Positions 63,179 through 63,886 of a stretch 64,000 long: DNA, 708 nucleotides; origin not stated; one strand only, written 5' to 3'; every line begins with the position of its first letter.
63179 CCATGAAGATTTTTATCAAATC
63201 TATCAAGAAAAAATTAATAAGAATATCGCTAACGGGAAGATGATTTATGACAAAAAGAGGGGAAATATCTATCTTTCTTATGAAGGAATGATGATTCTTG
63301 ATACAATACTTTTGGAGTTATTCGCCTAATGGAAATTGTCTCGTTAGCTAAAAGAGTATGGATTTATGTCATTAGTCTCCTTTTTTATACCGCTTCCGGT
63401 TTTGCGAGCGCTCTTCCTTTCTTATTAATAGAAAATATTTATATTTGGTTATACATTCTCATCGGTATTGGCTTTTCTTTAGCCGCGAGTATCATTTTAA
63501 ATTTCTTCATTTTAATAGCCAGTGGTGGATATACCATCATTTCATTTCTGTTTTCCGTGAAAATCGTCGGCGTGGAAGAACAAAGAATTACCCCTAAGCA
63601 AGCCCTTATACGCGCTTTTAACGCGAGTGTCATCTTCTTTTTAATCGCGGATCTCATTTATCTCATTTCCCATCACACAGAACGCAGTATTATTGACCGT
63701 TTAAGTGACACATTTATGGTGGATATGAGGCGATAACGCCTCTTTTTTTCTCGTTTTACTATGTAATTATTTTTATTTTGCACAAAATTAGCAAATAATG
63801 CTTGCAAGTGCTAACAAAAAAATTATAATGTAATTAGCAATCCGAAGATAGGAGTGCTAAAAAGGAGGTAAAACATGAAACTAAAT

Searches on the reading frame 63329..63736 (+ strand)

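Call 59: search_protein_families(library=pfam, proteins=[window:63329-63736:+], max_evalue=0.001)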
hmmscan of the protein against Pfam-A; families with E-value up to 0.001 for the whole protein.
window:63329-63736:+ (135 aa): 1 family
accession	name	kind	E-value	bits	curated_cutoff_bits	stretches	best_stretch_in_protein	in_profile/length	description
PF06271.18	RDD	-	2.9e-07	31.3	24.1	1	5-126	3-136/137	RDD family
